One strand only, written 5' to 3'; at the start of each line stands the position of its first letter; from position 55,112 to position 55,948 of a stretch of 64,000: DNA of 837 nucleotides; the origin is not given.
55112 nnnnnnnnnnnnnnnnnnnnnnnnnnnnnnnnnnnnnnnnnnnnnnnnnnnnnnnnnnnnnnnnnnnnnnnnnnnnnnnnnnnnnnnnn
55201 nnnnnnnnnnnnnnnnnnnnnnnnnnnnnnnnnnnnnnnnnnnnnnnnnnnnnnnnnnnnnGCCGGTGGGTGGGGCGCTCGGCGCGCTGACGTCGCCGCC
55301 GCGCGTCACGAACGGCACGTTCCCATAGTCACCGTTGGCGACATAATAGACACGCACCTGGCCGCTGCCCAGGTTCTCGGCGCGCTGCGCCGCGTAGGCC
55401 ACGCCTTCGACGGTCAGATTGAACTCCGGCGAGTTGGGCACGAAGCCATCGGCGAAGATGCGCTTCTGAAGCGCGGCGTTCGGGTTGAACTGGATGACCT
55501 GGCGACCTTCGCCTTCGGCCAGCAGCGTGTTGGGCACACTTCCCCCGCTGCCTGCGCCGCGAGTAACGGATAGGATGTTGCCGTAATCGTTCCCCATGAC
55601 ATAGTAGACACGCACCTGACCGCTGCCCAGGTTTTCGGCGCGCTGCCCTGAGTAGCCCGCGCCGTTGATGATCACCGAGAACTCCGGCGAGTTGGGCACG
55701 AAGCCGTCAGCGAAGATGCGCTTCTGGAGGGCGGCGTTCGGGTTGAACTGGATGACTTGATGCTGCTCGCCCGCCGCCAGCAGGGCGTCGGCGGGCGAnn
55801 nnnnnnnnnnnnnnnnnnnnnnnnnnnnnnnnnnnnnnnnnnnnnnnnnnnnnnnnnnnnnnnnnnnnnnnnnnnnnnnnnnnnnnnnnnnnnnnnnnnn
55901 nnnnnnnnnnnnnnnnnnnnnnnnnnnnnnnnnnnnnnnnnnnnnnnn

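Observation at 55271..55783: Recent in-gene tandem duplication of an about 86-aa N-terminal domain in a secreted PQQ-type sugar dehydrogenase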

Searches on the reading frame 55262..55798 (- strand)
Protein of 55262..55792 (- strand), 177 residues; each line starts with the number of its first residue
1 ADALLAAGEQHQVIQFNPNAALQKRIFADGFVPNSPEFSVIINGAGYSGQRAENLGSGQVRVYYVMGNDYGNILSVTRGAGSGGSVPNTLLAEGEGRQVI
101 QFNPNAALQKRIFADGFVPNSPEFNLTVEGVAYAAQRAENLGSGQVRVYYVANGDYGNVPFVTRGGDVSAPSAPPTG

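Call 8: find_homologous_proteins(query=window:55262-55792:-, max_evalue=0.01)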
Query seq(177 aa) (177 aa): 264 proteins with E <= 0.01 among 2057 candidates; the best 120 are listed.
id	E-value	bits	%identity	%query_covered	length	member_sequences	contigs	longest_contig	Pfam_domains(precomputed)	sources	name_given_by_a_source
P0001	4.5e-80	285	61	89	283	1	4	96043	-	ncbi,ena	-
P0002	3.3e-71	257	70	98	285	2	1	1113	-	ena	-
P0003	2.9e-58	214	62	89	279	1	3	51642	PF27542.1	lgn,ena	-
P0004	6.6e-58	213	66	89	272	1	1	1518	PF27542.1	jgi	jgi:hypothetical protein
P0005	1.5e-57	212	65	89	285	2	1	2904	PF27542.1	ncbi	-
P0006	3.0e-57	211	63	87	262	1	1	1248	PF14307.13,PF16317.12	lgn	-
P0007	2.1e-56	208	62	92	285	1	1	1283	-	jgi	jgi:hypothetical protein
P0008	5.2e-54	201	60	92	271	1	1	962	PF00188.33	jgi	jgi:hypothetical protein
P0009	2.7e-53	198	61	89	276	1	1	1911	PF27542.1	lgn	-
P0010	2.6e-52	195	59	92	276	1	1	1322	-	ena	-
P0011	4.8e-52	194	60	92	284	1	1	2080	-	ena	-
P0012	1.8e-51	192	60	92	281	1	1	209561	-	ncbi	ncbi:MAG: hypothetical protein U0822_27425 [Anaerolineae bacterium]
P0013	2.8e-51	192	59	92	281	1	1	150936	-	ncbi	ncbi:MAG: hypothetical protein U0768_21695 [Anaerolineae bacterium]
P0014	1.1e-50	190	59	92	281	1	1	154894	-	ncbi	ncbi:MAG: hypothetical protein U0641_05270 [Anaerolineae bacterium]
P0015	1.6e-50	189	60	92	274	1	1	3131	-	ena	-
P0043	2.2e-25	107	71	44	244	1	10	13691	PF01510.31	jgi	jgi:N-acetyl-anhydromuramyl-L-alanine amidase AmpD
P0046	6.8e-25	106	66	45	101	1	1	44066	-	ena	-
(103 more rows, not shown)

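Call 9: search_solved_structures(query=window:55262-55792:-, max_evalue=10)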
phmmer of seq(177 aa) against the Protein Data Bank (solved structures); distinct sequences matched with E-value up to 10: 5.
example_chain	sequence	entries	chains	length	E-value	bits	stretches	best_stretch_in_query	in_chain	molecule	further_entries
4wn4_A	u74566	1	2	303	1.8e-08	37.6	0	27-54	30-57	Pentatricopeptide repeat protein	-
5orm_A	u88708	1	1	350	8.6e-06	28.9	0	27-54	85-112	cPPR-Telo1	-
5orq_A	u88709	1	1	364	9.6e-06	28.8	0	27-54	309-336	cPPR-Telo1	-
4pjr_A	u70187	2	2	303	1.7e-05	27.9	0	28-55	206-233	Pentatricopeptide repeat protein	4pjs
3unf_K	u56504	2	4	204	1.1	12.3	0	122-159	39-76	Proteasome subunit beta type-8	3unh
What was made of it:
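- Tried and rejected: phmmer hits of the pair to designed pentatricopeptide repeat proteins have no stretch passing on its own, and I dismissed them as a compositional match to a short repeated segment (call 9).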

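Call 11: search_protein_families(library=ncbifam, proteins=[window:55262-55792:-], max_evalue=1)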
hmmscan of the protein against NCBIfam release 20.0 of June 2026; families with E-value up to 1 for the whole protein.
seq(177 aa): 1 family
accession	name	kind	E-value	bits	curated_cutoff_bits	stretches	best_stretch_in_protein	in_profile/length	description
TIGR00163.1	PS_decarb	equivalog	0.042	13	111.75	0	46-86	127-167/243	archaetidylserine decarboxylase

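Call 12: search_protein_families(library=phrogs, proteins=[window:55262-55792:-, P0043, P0046], max_evalue=1)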
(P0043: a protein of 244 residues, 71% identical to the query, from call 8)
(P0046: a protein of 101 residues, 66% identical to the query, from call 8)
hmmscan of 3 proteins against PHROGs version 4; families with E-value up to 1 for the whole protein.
seq(177 aa): 4 families
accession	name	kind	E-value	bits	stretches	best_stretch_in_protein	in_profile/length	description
phrog_22786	-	unknown function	0.0025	18.8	0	30-72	8-51/102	-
phrog_15862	-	unknown function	0.12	13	0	154-168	3-17/38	-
phrog_10950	-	unknown function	0.16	13.1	0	94-121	23-49/69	-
phrog_13204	-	unknown function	0.23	12.5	0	118-150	75-107/124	-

P0043 (244 aa): 11 families
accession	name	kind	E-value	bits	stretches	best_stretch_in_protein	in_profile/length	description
phrog_9611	-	lysis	8.8e-11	42.8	1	17-149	21-149/246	endolysin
phrog_880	-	lysis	1.2e-09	39.1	1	10-172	180-343/435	endolysin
phrog_1794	-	lysis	1.7e-09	38.6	1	15-240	52-247/336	amidase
phrog_1493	-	lysis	4.6e-09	36.9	1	18-162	33-169/394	endolysin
phrog_670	-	lysis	1.3e-08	35.2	1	10-75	104-169/596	endolysin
phrog_19265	-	unknown function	6.5e-07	30.3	1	7-151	12-146/293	-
phrog_2338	-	lysis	9.4e-07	29.5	1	15-142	24-141/346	endolysin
phrog_3088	-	lysis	9.2e-05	23.3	1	20-78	25-79/248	amidase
phrog_14048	-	lysis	0.0018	19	1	13-75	21-82/305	endolysin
phrog_1110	-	lysis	0.24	11.8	1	14-69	14-70/301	endolysin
phrog_12609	-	lysis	0.29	11.6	1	3-78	7-87/264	endolysin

P0046 (101 aa): 1 family
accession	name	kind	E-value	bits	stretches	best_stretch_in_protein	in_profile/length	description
phrog_30817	-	unknown function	0.24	12.5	1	17-56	11-49/67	-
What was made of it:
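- On Known carbohydrate-binding, Ig-like or cell-wall-binding domain families (LysM, SH3b, PG_binding, SPOR, SLH, CW_binding, CBMs): No credible NCBIfam or PHROG hit covered the unit (calls 11, 12).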

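Call 31: find_encoding_contigs(protein=P0043, flank=6000, max_places=3)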
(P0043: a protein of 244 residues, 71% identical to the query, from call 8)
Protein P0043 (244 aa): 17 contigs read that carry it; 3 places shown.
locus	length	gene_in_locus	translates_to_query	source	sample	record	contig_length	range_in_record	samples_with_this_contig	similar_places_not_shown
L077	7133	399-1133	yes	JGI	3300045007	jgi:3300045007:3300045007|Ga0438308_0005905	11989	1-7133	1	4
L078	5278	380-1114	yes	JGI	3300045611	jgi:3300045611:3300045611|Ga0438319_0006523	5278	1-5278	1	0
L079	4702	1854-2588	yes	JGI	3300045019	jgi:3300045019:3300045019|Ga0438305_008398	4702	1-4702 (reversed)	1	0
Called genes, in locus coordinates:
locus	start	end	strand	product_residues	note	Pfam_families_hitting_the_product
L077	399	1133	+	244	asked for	PF01510:Amidase_2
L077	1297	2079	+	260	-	-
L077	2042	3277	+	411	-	PF07719:TPR_2, PF06271:RDD, PF00515:TPR_1, PF13414:TPR_11, PF13432:TPR_16, PF00515:TPR_1, PF13181:TPR_8, PF13371:TPR_9, +14 more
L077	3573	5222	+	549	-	PF07969:Amidohydro_3, PF01979:Amidohydro_1 (weak)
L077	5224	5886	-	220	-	-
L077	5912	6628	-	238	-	-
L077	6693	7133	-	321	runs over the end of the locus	PF00892:EamA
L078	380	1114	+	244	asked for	PF01510:Amidase_2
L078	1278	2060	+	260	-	-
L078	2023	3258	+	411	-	PF07719:TPR_2, PF06271:RDD, PF00515:TPR_1, PF13414:TPR_11, PF13432:TPR_16, PF00515:TPR_1, PF13181:TPR_8, PF13371:TPR_9, +14 more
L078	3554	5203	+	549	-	PF07969:Amidohydro_3, PF01979:Amidohydro_1 (weak)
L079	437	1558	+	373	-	-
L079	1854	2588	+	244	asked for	PF01510:Amidase_2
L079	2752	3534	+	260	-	-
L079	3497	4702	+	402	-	?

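Call 39: find_encoding_contigs(protein=P0046, flank=8000, max_places=2)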
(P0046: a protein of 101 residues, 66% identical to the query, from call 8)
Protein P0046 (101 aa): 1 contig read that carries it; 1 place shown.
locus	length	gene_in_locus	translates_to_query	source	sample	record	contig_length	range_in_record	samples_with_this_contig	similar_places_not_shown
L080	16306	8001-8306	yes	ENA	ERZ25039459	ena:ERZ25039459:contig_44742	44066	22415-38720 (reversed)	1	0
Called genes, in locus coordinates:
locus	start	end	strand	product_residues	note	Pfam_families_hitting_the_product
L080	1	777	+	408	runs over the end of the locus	PF20703:nSTAND1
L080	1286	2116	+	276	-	-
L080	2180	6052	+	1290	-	-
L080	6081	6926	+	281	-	-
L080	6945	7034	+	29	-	-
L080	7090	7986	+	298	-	-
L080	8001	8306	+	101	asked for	-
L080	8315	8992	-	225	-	PF01715:IPPT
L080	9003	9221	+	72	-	-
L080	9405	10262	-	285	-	-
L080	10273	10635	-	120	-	PF02021:UPF0102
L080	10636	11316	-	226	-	PF01351:RNase_HII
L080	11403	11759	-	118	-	PF01245:Ribosomal_L19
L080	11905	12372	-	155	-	PF01746:tRNA_m1G_MT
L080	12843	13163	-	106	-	-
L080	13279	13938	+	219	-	PF01551:Peptidase_M23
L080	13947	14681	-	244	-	PF00497:SBP_bac_3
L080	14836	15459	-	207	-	-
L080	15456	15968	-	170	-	-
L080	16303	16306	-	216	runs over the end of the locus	PF00072:Response_reg, PF00196:GerE, PF08281:Sigma70_r4_2 (faint)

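Call 47: search_protein_families(library=pfam, proteins=[P0003, P0006, L080:7090-7986:+, L077:1297-2079:+], max_evalue=0.001)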
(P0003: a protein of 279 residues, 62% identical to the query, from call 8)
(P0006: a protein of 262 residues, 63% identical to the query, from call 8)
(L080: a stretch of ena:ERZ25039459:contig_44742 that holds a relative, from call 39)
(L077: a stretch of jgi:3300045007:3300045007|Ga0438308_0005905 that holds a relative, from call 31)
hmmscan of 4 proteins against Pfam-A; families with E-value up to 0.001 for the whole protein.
P0003 (279 aa): 0 families

P0006 (262 aa): 2 families
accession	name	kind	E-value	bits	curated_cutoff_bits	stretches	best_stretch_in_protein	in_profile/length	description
PF16317.11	Glyco_hydro_99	-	3.6e-11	43.2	33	1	2-59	251-307/341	Glycosyl hydrolase family 99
PF14307.12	Glyco_tran_WbsX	-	2.5e-06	27.6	25.1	1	3-69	279-349/350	Glycosyltransferase WbsX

L080:7090-7986:+ (298 aa): 0 families

L077:1297-2079:+ (260 aa): 0 families

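Call 72: predict_structure(alignment_id=A4)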
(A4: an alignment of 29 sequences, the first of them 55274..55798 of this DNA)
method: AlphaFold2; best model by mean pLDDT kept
length: 175 residues; sequences in the alignment: 29
mean_pLDDT: 92.4   pTM: 0.81
mean pLDDT of the five models: 92.4, 92.2, 91.7, 90.9, 90.2
residues with pLDDT >= 90: 150; 70-90: 15; 50-70: 6; < 50: 4
segments of 3 or more residues with pLDDT < 50: 172-175
pLDDT, mean of each block of 10 residues (from residue 1): 95 93 93 95 97 94 96 96 83 96 94 95 97 97 93 97 81 49
secondary structure, 60 per line:
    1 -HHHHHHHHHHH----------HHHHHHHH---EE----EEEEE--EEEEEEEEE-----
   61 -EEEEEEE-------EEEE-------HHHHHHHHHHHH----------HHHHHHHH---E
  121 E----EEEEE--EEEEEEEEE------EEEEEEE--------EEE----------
elements in order: H2-12 H23-30 E40-44 E47-55 E62-68 E76-79 H87-98 H109-116 E126-130 E133-141 E148-154 E163-165

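Call 81: search_protein_families(library=ncbifam, proteins=[P0003, P0005], max_evalue=0.001)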
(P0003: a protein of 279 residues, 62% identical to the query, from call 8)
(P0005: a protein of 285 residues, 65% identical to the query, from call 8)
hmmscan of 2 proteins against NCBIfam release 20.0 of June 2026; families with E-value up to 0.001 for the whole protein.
P0003 (279 aa): 5 families
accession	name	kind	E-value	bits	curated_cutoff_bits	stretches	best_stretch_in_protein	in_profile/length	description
NF051437.1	sunset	domain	1.5e-14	53.7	27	1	236-277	1-41/42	sunset domain-containing protein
NF051448.1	50S_L17_sunset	exception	7.1e-08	32.4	280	1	227-277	180-228/229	50S ribosomal protein L17, sunset domain variant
NF051450.1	50S_L20_sunset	exception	1.9e-06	28.2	375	1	201-277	135-210/219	50S ribosomal protein L20, sunset domain variant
NF051449.1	50S_L4_sunset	exception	6.3e-06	26.1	385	1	219-274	231-284/285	50S ribosomal protein L4, sunset domain variant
NF051433.1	ArfC_sunset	exception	5.3e-05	23.8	100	1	235-276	118-158/160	channel accessory protein ArfC, sunset domain variant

P0005 (285 aa): 5 families
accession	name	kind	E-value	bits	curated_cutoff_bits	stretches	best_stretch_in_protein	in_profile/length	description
NF051437.1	sunset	domain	2.2e-15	56.4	27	1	240-282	1-40/42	sunset domain-containing protein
NF051448.1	50S_L17_sunset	exception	4.2e-08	33.1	280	1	210-281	166-226/229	50S ribosomal protein L17, sunset domain variant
NF051450.1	50S_L20_sunset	exception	2.4e-07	31.2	375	1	222-282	152-209/219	50S ribosomal protein L20, sunset domain variant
NF051449.1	50S_L4_sunset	exception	5e-07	29.8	385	1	203-280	212-284/285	50S ribosomal protein L4, sunset domain variant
NF051433.1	ArfC_sunset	exception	0.00082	20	100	0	201-282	80-158/160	channel accessory protein ArfC, sunset domain variant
